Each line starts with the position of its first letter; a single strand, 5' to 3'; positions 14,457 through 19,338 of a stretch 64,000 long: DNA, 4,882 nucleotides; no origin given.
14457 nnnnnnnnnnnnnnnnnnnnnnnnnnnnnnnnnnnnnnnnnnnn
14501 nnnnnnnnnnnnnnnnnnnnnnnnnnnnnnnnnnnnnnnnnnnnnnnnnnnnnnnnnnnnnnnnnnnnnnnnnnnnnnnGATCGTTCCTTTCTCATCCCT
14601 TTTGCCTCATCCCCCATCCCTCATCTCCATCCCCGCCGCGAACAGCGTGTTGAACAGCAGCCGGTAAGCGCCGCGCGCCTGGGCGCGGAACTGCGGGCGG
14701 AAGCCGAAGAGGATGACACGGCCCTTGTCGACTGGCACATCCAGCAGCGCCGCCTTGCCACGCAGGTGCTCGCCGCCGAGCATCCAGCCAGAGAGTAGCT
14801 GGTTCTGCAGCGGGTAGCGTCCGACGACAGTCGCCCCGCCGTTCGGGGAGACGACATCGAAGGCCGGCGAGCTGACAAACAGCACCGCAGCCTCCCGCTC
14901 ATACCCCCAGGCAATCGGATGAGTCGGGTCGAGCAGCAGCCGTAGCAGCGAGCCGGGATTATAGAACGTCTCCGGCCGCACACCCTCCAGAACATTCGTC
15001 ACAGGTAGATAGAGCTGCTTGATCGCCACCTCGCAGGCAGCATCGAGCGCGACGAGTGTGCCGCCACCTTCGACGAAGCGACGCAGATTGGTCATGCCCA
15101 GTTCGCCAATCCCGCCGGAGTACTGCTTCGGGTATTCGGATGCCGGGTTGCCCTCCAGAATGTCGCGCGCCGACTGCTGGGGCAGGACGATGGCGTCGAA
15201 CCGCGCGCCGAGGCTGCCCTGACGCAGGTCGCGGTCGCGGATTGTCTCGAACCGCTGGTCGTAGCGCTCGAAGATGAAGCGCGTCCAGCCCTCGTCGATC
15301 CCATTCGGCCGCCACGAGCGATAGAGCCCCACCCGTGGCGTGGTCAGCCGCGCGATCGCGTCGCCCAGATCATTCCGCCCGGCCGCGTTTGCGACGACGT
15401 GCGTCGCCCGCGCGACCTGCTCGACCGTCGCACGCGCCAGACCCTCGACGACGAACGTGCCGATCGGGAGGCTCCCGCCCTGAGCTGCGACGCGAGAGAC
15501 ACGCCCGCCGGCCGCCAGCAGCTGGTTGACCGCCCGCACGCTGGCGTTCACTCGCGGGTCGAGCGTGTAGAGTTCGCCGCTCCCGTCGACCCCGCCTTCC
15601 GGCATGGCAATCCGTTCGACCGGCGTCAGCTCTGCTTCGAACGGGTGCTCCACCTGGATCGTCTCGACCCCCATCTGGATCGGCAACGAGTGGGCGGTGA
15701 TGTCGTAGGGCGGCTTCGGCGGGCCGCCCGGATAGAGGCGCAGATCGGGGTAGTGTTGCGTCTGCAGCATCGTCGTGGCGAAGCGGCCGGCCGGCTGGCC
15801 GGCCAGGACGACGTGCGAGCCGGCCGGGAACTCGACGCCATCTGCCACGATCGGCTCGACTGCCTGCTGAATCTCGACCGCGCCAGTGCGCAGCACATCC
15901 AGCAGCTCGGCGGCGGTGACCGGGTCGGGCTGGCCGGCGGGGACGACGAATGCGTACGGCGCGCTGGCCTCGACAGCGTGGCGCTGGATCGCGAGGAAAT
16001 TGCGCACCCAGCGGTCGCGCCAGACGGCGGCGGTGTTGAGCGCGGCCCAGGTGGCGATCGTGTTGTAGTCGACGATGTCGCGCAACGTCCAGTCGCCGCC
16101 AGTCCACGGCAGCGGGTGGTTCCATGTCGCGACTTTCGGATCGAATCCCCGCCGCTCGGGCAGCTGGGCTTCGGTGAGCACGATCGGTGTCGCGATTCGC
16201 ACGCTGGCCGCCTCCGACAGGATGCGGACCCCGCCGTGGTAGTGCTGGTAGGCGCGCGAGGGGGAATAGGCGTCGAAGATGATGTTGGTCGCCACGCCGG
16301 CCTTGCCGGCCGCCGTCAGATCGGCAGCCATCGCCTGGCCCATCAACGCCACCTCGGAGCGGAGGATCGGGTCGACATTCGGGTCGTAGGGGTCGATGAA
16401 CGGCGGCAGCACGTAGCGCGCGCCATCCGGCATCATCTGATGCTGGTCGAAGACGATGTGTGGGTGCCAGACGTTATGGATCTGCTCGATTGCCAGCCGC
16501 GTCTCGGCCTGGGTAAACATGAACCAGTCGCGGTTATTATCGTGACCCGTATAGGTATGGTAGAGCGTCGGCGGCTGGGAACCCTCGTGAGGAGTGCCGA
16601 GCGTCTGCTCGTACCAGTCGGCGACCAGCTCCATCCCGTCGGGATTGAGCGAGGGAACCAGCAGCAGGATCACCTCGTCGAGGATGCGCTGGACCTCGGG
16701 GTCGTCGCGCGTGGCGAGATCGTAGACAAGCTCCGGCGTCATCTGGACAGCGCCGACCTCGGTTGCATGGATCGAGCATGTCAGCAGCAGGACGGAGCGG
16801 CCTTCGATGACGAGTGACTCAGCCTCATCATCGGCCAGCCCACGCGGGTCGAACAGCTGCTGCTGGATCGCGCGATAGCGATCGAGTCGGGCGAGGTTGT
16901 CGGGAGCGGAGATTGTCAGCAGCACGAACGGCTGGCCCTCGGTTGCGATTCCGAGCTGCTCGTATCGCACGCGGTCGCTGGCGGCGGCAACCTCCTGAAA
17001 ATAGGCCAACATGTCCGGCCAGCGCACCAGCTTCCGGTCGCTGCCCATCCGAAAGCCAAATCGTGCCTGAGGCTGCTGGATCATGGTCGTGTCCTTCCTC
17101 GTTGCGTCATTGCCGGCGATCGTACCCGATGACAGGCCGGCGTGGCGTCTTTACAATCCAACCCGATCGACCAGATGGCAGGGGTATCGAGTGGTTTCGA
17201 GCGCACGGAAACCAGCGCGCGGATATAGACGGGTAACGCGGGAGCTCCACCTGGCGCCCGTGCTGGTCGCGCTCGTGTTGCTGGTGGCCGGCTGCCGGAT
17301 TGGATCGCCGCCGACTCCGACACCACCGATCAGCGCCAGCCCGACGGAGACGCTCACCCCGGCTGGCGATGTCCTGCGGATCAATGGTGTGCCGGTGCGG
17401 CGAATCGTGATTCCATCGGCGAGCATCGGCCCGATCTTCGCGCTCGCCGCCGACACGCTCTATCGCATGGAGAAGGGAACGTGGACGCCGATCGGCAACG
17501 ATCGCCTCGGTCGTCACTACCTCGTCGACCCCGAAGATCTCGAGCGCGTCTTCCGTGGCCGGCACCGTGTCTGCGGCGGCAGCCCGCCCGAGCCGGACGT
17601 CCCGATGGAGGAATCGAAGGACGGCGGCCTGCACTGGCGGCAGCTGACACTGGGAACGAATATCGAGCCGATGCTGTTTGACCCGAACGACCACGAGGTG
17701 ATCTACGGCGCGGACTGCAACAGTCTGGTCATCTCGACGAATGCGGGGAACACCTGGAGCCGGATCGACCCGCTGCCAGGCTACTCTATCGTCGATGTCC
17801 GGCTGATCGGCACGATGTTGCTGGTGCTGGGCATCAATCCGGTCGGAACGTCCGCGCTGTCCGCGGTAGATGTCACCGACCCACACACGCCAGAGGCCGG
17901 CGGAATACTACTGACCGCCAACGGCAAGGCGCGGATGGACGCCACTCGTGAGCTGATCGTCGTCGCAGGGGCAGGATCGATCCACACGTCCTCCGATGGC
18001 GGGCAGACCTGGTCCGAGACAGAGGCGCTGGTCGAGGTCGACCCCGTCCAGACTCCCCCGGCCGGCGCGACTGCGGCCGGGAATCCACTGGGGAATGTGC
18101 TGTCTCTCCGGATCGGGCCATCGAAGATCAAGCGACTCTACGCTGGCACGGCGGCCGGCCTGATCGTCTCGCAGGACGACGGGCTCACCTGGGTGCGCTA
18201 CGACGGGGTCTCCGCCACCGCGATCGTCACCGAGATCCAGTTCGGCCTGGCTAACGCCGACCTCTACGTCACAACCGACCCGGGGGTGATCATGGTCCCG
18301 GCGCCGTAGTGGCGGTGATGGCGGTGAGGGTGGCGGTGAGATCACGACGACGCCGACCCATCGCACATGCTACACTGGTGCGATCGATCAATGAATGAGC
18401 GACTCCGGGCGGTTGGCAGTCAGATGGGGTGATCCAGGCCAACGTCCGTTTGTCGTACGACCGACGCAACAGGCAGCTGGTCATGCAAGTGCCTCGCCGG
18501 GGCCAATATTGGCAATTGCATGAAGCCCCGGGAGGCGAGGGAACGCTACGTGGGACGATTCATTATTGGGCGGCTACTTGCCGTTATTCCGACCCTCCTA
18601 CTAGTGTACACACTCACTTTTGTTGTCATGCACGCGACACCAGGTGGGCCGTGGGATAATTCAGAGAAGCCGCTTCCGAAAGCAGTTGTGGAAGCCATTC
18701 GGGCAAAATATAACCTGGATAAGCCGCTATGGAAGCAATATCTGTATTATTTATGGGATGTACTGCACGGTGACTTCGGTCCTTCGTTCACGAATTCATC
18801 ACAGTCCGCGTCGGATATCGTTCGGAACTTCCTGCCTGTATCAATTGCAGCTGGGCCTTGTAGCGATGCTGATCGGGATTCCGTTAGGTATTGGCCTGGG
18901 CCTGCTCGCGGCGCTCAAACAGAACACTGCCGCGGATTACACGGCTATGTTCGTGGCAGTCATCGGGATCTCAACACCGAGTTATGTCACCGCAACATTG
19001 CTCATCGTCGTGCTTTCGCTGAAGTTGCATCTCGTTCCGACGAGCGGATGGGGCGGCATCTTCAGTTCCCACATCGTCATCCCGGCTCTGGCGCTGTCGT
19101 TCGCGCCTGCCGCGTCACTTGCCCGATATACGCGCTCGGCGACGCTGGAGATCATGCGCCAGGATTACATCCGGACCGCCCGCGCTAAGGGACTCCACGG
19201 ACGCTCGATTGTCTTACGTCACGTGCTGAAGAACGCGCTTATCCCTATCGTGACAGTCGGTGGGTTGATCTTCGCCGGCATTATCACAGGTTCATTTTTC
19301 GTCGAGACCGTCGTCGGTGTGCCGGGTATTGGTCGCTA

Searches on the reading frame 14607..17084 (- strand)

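Call 28: search_protein_families(library=pfam, proteins=[window:14607-17084:-])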
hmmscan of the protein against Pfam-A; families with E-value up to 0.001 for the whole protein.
window:14607-17084:- (825 aa): 1 family
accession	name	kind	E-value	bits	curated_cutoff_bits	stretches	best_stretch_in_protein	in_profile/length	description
PF00246.29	Peptidase_M14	-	5.1e-17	62.8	21.6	1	25-187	1-133/286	Zinc carboxypeptidase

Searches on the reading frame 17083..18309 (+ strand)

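Call 28: search_protein_families(library=pfam, proteins=[window:17083-18309:+])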
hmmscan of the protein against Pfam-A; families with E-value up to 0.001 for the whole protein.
window:17083-18309:+ (408 aa): 4 families
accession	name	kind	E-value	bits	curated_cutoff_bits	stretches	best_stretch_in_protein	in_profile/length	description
PF14870.12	PSII_BNR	-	1.3e-06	28.4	27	0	286-315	242-271/303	Photosynthesis system II assembly factor YCF48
PF02012.26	BNR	-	5.1e-06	26.1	27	0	302-311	2-11/12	BNR/Asp-box repeat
PF13088.12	BNR_2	-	4.9e-05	23.3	31.4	0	301-380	85-158/277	BNR repeat-like domain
PF15902.12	Sortilin-Vps10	-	0.00016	21.1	33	0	178-229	6-61/446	Sortilin, neurotensin receptor 3,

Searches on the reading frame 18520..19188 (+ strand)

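Call 28: search_protein_families(library=pfam, proteins=[window:18520-19188:+])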
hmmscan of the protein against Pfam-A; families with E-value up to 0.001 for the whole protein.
window:18520-19188:+ (222 aa): 1 family
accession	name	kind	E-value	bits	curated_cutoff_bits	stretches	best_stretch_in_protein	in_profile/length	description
PF19300.4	BPD_transp_1_N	-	2.9e-07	31.1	23.8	1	13-85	3-76/114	Binding-prot-dependent transport system membrane comp, N-term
